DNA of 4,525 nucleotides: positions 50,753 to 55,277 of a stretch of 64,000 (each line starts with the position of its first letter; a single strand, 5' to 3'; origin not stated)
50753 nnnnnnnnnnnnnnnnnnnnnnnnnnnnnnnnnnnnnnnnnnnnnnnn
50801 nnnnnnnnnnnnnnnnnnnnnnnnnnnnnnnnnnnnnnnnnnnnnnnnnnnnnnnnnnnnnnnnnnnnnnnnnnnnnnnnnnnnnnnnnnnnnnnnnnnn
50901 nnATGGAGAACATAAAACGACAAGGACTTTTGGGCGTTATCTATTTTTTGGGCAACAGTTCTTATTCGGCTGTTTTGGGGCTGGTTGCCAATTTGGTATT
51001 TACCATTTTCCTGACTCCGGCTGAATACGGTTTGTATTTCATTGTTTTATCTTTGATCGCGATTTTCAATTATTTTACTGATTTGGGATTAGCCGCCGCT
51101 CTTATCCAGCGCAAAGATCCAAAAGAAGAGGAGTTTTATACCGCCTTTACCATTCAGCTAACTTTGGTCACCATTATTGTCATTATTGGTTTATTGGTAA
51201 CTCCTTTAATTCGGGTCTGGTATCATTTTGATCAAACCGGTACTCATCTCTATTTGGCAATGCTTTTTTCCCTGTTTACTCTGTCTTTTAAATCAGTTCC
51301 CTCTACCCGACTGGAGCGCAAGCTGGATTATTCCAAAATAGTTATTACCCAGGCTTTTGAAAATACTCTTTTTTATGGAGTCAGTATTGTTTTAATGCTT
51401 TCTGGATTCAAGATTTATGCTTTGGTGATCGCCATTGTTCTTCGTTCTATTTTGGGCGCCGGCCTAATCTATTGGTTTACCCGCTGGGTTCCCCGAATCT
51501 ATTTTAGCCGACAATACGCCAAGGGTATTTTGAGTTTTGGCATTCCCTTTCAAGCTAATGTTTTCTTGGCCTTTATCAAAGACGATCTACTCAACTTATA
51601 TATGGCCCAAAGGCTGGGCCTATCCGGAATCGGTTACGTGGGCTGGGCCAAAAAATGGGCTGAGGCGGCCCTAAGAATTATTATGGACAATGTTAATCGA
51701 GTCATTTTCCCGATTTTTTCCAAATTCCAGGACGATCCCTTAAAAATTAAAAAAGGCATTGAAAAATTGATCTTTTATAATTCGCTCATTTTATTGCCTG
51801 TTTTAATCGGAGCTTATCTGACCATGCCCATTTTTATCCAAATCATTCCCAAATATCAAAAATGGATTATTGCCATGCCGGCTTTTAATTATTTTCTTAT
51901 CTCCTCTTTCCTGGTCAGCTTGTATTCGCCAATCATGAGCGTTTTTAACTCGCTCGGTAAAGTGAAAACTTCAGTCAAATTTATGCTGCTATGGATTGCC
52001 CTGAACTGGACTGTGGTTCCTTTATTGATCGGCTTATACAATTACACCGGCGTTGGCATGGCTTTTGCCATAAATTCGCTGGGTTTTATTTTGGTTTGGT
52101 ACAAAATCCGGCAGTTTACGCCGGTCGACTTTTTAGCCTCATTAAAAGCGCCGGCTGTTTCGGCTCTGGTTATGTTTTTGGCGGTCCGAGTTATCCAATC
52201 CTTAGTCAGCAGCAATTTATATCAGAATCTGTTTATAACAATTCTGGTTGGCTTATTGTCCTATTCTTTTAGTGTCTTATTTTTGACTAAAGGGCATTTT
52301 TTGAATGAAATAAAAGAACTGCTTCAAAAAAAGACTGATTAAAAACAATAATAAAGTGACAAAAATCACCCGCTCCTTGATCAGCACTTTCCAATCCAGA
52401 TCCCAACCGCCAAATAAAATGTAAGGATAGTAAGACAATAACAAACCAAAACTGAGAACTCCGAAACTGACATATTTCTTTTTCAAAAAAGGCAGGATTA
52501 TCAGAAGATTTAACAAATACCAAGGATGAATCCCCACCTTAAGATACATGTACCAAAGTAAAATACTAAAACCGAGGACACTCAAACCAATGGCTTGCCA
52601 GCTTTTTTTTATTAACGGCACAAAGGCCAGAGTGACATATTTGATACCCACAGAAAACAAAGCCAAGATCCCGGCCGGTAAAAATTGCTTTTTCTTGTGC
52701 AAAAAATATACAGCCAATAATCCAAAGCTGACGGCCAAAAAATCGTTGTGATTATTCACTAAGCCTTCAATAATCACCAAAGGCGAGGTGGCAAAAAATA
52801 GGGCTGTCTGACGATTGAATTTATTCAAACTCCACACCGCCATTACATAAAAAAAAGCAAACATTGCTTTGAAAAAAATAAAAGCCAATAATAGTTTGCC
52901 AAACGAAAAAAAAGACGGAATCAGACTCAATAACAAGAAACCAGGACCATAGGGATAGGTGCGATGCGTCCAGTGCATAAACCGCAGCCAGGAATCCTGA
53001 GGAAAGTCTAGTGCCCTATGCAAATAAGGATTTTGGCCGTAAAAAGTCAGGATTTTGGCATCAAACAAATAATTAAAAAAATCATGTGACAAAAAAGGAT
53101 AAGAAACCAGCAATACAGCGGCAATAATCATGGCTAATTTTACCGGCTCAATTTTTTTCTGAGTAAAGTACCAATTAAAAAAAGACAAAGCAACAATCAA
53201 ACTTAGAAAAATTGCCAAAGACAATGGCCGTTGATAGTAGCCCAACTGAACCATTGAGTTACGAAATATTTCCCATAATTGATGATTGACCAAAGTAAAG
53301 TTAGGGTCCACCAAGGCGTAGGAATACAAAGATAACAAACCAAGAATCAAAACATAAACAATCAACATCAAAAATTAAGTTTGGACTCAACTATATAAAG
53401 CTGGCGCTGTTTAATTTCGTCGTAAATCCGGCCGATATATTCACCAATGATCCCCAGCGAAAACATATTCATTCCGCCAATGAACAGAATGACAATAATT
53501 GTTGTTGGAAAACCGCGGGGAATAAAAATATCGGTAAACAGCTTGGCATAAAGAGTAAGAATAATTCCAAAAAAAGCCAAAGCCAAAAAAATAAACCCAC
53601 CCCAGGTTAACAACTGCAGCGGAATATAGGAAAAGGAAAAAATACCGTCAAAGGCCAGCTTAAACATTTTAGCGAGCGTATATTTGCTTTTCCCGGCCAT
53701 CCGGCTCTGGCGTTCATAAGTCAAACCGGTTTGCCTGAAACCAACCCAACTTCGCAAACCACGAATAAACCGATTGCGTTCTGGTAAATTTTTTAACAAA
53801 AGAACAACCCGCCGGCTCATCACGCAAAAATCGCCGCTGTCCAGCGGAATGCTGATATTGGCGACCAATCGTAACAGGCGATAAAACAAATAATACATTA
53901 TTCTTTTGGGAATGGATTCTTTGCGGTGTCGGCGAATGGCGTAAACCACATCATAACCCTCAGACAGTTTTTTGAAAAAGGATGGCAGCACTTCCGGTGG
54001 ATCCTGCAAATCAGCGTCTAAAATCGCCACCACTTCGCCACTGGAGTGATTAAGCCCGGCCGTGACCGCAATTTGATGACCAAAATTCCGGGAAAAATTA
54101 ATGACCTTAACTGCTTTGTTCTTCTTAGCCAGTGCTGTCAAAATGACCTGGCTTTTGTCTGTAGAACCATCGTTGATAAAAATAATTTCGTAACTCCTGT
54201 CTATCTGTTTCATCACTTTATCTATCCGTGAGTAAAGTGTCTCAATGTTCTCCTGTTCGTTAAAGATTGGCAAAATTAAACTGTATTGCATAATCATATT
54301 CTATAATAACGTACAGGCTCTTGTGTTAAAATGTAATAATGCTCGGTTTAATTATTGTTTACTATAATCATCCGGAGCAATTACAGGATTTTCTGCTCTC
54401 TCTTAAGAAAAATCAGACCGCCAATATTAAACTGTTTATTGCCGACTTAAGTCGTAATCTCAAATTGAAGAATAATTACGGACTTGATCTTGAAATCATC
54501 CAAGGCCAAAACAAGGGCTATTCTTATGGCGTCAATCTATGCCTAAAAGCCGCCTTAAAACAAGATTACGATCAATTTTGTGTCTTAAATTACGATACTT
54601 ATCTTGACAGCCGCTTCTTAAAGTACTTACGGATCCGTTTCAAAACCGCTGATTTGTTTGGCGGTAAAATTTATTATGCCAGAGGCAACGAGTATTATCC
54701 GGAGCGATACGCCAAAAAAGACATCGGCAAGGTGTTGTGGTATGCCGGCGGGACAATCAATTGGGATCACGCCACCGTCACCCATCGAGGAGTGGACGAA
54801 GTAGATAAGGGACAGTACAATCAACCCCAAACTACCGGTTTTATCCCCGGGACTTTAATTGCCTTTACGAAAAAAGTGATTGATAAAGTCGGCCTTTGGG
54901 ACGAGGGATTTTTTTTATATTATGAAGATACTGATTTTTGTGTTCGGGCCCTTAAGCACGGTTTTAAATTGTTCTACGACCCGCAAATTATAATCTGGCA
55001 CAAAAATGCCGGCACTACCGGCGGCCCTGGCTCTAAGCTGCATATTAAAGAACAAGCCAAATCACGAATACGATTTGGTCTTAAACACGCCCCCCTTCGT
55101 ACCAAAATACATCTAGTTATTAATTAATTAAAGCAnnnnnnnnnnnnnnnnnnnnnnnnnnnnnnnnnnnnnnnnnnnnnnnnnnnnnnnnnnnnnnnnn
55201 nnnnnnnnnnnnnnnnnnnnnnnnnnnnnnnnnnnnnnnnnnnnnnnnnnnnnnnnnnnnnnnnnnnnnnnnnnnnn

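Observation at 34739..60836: ~26-kb lipid-linked glycosylation island with nine GT-C-type membrane proteins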

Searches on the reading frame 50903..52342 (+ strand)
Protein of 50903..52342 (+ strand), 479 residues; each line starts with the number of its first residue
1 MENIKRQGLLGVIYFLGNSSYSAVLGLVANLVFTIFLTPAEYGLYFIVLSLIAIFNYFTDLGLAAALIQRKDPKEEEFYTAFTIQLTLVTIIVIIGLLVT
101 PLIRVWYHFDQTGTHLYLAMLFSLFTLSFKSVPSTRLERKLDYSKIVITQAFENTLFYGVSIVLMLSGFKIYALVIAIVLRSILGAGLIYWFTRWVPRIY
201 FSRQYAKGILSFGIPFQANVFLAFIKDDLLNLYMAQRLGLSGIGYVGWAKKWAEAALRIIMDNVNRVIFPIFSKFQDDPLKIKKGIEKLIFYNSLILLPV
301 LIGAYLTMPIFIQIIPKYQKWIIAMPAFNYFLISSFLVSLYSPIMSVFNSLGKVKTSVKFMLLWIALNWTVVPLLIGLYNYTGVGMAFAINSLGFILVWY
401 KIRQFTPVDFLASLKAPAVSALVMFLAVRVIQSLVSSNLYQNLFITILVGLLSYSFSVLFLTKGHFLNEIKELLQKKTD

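Call 5: search_protein_families(library=pfam, max_evalue=0.01, proteins=[window:50903-52342:+])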
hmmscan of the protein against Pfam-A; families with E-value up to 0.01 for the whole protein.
window:50903-52342:+ (479 aa): 2 families
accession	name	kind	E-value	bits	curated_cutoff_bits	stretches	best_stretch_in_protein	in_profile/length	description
PF13440.11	Polysacc_synt_3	-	6.7e-50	170.4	23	1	36-315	5-283/293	Polysaccharide biosynthesis protein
PF01943.22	Polysacc_synt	-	8.6e-21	75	28.2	1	11-276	4-274/274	Polysaccharide biosynthesis protein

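Call 62: search_protein_families(library=ncbifam, max_evalue=0.00001, proteins=[window:50903-52342:+])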
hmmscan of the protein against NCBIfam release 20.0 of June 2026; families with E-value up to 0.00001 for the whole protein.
window:50903-52342:+ (479 aa): 3 families
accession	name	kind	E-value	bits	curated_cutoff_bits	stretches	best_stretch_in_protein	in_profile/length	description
NF007773.0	PRK10459.1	equivalog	2.4e-37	129.1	273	1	23-476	22-481/492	MOP flippase family protein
NF058658.1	Oglyco_Wzx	exception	1.6e-27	96.7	720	1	14-477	16-478/478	O-glycosylation flippase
NF047674.1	TeichurnBiosyTuaB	equivalog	1.2e-21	77.3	580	1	2-458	2-466/469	teichuronic acid biosynthesis protein TuaB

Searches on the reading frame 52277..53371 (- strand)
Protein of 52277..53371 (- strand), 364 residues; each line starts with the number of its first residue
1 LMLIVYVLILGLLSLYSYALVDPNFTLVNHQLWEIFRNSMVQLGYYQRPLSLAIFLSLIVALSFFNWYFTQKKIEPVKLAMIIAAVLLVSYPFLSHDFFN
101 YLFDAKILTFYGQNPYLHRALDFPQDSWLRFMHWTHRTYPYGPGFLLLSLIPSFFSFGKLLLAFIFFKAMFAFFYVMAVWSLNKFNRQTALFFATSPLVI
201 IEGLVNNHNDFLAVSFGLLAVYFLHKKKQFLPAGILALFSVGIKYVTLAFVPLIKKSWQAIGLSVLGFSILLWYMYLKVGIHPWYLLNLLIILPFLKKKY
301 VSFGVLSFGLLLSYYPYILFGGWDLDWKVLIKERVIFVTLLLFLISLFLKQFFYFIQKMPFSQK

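Call 5: search_protein_families(library=pfam, max_evalue=0.01, proteins=[window:52277-53371:-])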
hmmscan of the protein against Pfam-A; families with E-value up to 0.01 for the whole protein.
window:52277-53371:- (364 aa): 0 families

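Call 11: search_protein_families(library=ncbifam, max_evalue=0.01, proteins=[window:52277-53371:-])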
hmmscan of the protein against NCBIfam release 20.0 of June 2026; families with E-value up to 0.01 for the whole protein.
window:52277-53371:- (364 aa): 0 families

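Call 26: search_solved_structures(query=window:52277-53368:-, max_evalue=10)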
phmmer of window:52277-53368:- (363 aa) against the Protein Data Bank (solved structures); distinct sequences matched with E-value up to 10: 0.

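Call 57: search_protein_representatives(protein=window:52277-53368:-)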
Query: 363 residues. Proteins with E-value up to 0.001 (for the whole library): 2340; up to 1e-10: 578; up to 1e-30: 128. The best 150 are listed.
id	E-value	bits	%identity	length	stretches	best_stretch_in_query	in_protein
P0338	2.2e-96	339.8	51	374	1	2-349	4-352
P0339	4.9e-95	335.4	50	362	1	2-352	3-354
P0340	7.1e-95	334.9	52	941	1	3-345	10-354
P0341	1.9e-92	326.9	51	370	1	4-349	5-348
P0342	2.2e-91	323.4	55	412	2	3-182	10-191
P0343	6.5e-90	318.5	48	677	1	3-359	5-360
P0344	5.2e-86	305.7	47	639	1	1-359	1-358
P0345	1.4e-85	304.2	46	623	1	1-350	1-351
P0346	2.9e-85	303.3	47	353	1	3-348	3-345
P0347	6.4e-82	292.2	45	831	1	1-358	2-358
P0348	3.8e-81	289.7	45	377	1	3-347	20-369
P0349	4.9e-78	279.5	45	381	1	3-347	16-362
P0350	2.8e-77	276.9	49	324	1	40-351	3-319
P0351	1.9e-76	274.3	45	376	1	8-349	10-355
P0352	9.8e-76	271.9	46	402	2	4-248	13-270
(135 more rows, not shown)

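Call 59: search_solved_structures(query=A7, max_evalue=1)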
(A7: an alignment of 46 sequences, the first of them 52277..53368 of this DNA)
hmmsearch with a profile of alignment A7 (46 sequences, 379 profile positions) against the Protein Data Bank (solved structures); distinct sequences matched with E-value up to 1: 0.

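Call 60: search_protein_families(library=pfam, alignment_id=A7, max_evalue=0.01)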
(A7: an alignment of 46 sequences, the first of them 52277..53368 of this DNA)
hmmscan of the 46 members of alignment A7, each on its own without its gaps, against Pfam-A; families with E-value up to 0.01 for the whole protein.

A. member 1, window:52277-53368:- (363 aa): 0 families

B. families by the number of members that match (of 46 scanned): 7 families
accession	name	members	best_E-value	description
PF09594.16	GT87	10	3.7e-06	Glycosyltransferase family 87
PF06728.19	PIG-U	1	4.2e-06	GPI transamidase subunit PIG-U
PF05208.19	ALG3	1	4.6e-06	ALG3 protein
PF13231.12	PMT_2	1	7.4e-06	Dolichyl-phosphate-mannose-protein mannosyltransferase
PF09852.15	DUF2079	1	8.9e-05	Predicted membrane protein (DUF2079)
PF11847.13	GT-C_AftD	1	0.0064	Alpha-(1->3)-arabinofuranosyltransferase, N-terminal GT-C domain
PF06149.18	DUF969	1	0.0079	Protein of unknown function (DUF969)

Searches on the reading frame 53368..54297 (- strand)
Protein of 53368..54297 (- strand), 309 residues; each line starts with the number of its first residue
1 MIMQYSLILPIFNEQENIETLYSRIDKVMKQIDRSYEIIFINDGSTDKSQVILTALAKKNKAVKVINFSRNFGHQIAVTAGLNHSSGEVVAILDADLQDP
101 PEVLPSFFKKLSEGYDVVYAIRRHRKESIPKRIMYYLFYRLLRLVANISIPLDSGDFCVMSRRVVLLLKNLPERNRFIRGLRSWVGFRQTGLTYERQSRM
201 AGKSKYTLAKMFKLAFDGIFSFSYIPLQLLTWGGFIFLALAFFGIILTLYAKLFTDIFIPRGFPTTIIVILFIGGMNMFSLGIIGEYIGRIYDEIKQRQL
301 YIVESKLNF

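Call 6: search_protein_families(library=pfam, max_evalue=0.01, proteins=[window:53368-54297:-])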
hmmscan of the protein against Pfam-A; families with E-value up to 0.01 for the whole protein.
window:53368-54297:- (309 aa): 2 families
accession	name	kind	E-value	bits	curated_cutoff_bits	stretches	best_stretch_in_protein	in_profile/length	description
PF00535.33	Glycos_transf_2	-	7.9e-33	114.2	23.3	1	6-165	1-164/168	Glycosyl transferase family 2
PF10111.15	Glyco_tranf_2_2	-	3.7e-07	30.3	27.3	1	6-97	1-92/276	Glycosyltransferase like family 2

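Call 62: search_protein_families(library=ncbifam, max_evalue=0.00001, proteins=[window:53368-54291:-])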
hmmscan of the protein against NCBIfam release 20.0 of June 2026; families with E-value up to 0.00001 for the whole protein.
window:53368-54291:- (307 aa): 13 families
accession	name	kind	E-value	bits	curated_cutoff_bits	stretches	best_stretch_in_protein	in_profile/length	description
NF047588.1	GlcsyltransPgfSStrep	equivalog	2.4e-77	260.2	500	1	1-303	1-304/308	glycosyltransferase PgfS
NF007986.1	PRK10714.1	equivalog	6e-51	173.3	529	1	3-303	8-310/316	undecaprenyl-phosphate 4-deoxy-4-formamido-L-arabinose transferase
TIGR03937.1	PgaC_IcaA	equivalog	4.6e-16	58.8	422.3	1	4-94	48-135/407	poly-beta-1,6-N-acetyl-D-glucosamine synthase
NF007482.0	PRK10073.1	equivalog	9.5e-15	54.4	423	1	3-99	8-100/334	glycosyltransferase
NF047683.1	TeichurnBiosyTuaG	equivalog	4.9e-13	49.3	400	1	4-101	9-103/252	teichuronic acid biosynthesis protein TuaG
NF041875.1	EPS_EpsD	equivalog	4e-10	39.6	370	1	4-116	2-111/325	exopolysaccharide biosynthesis glycosyltransferase EpsD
TIGR04283.1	glyco_like_mftF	equivalog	4.9e-10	39.4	182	1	4-123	2-113/221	TIGR04283 family arsenosugar biosynthesis glycosyltransferase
NF041391.1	DPhHxTase_Halo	equivalog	7.2e-09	34.9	375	1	10-120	4-104/213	dolichyl-phosphate hexose transferase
TIGR03965.1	mycofact_glyco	equivalog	2.8e-08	33.1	280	1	4-109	77-179/467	mycofactocin biosynthesis glycosyltransferase MftF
NF050050.1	ProtGlycPglI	equivalog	3e-08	33.4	500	1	4-118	5-117/306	GalNAc(5)-diNAcBac-PP-undecaprenol beta-1,3-glucosyltransferase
NF041394.1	GtaseAglG_Halo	equivalog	9.7e-07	28.3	440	1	1-97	1-95/304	glucosyl-dolichyl phosphate glucuronosyltransferase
NF010496.0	PRK13915.1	equivalog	1.4e-06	27.6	262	1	3-99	33-131/307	glucosyl-3-phosphoglycerate synthase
NF053739.1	GlytfEpsEBac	equivalog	5.6e-06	25.5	450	1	4-94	4-92/265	glycosyltransferase EpsE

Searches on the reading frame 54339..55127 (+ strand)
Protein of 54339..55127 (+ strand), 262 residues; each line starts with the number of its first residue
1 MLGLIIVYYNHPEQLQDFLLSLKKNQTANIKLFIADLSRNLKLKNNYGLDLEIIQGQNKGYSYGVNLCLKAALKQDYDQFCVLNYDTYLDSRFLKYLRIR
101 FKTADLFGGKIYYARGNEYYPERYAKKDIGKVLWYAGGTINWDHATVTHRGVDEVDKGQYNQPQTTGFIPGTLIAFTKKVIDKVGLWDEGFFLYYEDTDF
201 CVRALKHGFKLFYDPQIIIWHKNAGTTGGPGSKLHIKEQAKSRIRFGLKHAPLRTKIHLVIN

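Call 6: search_protein_families(library=pfam, max_evalue=0.01, proteins=[window:54339-55127:+])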
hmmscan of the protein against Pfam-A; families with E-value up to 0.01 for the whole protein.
window:54339-55127:+ (262 aa): 3 families
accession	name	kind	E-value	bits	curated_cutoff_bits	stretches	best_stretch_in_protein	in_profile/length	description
PF13632.12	Glyco_trans_2_3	-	1e-07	32.4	27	1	159-221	62-123/198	Glycosyl transferase family group 2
PF13641.12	Glyco_tranf_2_3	-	1.8e-05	25.3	27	1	165-224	153-214/230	Glycosyltransferase like family 2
PF00535.33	Glycos_transf_2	-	0.0016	18.8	23.3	0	5-152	3-135/168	Glycosyl transferase family 2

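Call 82: search_protein_families(library=ncbifam, max_evalue=0.001, proteins=[window:54339-55127:+])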
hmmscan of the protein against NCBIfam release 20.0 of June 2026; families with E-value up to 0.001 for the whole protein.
window:54339-55127:+ (262 aa): 3 families
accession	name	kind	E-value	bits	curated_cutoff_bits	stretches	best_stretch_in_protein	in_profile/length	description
TIGR01556.1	rhamnosyltran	subfamily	3.4e-12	46.1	200.55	1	163-222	142-201/281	rhamnosyltransferase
TIGR03937.1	PgaC_IcaA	equivalog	1.5e-05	24.1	422.3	0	169-221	200-250/407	poly-beta-1,6-N-acetyl-D-glucosamine synthase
NF038299.1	EPS_HpsN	equivalog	7.7e-05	21.8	425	0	168-228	164-227/317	hormogonium polysaccharide biosynthesis glycosyltransferase HpsN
